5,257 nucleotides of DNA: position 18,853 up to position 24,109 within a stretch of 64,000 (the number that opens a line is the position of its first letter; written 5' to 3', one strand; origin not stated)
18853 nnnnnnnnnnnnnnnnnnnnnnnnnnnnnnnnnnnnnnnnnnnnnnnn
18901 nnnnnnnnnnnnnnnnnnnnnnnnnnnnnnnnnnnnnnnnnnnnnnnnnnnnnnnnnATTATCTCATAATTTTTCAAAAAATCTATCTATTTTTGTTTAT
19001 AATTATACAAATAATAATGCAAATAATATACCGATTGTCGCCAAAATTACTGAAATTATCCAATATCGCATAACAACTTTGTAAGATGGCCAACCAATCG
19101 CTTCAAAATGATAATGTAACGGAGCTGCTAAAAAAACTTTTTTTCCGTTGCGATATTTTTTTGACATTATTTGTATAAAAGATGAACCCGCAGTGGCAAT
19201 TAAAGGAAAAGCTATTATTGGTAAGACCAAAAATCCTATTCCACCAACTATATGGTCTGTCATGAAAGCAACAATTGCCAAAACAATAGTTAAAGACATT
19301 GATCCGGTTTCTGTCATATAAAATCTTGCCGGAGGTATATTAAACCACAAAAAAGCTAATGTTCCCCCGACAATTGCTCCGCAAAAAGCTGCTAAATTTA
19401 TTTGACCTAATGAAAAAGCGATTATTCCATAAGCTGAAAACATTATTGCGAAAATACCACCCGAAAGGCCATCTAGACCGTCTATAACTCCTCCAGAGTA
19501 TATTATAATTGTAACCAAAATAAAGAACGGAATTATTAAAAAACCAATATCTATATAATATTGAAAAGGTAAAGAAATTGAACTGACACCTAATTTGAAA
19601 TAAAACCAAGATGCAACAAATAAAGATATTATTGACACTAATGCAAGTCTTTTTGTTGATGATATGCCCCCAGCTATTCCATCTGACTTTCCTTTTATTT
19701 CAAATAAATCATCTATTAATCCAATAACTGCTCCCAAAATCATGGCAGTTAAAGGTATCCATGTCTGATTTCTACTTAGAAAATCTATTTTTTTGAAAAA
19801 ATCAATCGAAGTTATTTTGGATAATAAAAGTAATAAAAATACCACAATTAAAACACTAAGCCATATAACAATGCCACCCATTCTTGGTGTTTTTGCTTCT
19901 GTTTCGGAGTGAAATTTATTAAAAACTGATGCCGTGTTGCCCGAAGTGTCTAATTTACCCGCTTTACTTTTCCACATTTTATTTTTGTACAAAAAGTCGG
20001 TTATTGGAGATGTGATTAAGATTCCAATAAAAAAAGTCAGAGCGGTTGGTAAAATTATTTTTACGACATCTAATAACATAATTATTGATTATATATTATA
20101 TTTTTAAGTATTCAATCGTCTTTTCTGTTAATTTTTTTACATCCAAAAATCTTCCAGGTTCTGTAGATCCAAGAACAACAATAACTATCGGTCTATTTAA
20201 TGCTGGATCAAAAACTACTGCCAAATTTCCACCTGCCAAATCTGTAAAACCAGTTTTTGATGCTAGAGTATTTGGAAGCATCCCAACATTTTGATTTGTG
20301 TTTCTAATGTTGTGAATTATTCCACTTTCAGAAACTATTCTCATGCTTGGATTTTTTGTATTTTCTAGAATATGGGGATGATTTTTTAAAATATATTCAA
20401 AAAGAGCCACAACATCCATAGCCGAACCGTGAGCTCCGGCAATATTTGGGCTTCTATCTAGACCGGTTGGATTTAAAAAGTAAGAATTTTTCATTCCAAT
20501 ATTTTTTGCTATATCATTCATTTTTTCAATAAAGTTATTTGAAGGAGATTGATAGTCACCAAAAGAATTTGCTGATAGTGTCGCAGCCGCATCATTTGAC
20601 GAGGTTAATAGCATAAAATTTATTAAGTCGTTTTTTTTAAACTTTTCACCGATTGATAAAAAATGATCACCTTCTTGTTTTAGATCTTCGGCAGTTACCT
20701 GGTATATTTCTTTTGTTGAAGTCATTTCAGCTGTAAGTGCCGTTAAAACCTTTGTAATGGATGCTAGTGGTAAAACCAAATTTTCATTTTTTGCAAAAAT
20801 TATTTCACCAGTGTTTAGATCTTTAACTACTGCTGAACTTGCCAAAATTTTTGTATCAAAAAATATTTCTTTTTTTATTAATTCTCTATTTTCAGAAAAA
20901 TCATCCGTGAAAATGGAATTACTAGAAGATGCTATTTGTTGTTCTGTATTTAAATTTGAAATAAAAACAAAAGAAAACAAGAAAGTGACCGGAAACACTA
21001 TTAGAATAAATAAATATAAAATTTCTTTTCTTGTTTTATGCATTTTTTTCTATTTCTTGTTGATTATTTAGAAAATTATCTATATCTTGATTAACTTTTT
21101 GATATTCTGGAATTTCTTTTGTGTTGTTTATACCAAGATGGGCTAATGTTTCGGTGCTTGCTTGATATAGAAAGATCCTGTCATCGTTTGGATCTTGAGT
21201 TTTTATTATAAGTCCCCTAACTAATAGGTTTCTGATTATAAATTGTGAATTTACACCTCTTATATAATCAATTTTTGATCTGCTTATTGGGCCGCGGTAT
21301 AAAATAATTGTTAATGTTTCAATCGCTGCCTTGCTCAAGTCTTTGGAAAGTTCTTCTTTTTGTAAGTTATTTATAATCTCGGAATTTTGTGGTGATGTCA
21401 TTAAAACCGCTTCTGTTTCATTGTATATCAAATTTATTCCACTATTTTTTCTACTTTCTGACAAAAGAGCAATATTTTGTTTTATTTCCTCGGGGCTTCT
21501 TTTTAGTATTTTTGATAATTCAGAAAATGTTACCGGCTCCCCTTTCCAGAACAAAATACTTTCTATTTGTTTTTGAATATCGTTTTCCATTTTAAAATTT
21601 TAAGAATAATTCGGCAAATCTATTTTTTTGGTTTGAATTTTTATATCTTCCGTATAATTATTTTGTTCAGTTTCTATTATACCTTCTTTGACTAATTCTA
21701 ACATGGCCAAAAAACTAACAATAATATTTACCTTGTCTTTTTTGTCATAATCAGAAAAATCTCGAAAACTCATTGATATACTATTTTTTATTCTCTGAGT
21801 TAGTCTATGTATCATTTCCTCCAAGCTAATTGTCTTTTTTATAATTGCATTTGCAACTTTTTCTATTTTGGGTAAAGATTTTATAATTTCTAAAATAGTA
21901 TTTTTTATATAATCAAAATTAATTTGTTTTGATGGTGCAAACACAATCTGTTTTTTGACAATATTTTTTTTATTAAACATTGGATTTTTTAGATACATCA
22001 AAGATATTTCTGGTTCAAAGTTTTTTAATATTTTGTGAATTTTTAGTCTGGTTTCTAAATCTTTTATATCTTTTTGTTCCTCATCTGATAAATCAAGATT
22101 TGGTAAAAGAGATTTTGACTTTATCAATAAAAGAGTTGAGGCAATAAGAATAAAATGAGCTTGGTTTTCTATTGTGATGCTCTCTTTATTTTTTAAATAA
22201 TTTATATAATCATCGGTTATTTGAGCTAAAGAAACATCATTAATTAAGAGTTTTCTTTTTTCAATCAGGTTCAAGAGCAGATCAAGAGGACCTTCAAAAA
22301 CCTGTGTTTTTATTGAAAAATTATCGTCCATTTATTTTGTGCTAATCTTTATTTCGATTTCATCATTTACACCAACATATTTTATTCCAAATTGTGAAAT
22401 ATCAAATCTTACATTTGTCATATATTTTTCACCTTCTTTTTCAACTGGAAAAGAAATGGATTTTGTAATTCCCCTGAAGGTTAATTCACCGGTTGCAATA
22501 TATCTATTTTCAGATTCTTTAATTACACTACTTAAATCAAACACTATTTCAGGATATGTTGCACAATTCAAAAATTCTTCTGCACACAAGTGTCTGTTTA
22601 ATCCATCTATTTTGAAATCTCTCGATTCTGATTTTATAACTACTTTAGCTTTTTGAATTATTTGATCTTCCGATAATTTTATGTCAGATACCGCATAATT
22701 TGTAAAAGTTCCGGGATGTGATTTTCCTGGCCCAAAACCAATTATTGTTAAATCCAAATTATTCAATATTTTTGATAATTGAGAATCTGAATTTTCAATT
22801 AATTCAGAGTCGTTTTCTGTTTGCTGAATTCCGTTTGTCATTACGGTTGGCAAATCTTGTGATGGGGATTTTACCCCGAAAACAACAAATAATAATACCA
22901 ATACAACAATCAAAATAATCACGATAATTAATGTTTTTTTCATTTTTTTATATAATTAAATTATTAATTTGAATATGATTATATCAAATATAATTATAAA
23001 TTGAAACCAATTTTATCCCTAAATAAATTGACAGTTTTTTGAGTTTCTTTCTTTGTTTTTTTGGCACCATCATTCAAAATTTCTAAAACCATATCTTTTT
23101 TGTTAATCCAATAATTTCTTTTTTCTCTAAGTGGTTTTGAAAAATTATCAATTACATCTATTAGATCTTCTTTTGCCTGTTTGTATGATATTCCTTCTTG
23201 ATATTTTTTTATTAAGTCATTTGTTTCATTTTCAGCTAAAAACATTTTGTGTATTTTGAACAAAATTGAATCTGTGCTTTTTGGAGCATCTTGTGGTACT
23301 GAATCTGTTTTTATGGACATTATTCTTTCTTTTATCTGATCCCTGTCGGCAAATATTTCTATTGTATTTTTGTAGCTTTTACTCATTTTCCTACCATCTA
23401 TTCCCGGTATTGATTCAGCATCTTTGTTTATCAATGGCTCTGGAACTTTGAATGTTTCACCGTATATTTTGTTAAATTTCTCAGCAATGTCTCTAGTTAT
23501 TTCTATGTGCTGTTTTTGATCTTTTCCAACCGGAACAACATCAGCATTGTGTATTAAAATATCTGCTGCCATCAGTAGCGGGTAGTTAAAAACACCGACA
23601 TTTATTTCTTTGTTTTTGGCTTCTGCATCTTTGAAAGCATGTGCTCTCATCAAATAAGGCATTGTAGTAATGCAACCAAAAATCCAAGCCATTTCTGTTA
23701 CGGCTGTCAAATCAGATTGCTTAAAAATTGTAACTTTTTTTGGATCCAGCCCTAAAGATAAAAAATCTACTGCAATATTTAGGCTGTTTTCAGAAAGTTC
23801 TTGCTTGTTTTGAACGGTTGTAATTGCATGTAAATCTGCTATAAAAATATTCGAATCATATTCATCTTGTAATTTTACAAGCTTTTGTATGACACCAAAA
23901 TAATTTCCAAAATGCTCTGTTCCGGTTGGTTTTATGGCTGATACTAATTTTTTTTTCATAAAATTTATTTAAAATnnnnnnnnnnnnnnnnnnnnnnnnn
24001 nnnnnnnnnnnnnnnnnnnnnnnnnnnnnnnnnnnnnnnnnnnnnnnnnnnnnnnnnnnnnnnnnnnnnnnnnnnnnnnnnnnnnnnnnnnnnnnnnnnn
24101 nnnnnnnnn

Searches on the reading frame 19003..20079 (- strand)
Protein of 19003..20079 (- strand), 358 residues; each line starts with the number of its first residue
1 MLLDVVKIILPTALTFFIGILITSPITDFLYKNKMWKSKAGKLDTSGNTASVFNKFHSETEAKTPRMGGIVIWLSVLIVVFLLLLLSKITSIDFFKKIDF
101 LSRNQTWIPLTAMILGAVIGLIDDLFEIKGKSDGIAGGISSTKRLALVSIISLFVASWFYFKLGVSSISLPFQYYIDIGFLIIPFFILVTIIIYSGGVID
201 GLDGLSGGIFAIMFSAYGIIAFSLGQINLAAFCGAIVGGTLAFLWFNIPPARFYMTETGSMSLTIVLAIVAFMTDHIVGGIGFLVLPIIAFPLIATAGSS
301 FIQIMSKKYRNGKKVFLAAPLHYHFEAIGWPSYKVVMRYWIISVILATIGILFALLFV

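Call 74: search_protein_families(library=pfam, proteins=[window:19003-20079:-], max_evalue=0.0001)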
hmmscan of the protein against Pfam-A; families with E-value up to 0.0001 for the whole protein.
window:19003-20079:- (358 aa): 1 family
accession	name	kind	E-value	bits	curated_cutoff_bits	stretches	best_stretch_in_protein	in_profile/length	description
PF00953.26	Glycos_transf_4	-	2.9e-22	79.8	27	1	109-273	4-158/160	Glycosyl transferase family 4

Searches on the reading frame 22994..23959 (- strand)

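Call 73: search_protein_families(library=pfam, proteins=[window:22994-23959:-], max_evalue=0.0001)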
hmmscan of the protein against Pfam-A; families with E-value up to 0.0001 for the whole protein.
window:22994-23959:- (321 aa): 1 family
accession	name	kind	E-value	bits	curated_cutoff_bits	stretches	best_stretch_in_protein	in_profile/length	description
PF00579.31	tRNA-synt_1b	-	4.3e-59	200.7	21.1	1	4-273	7-290/292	tRNA synthetases class I (W and Y)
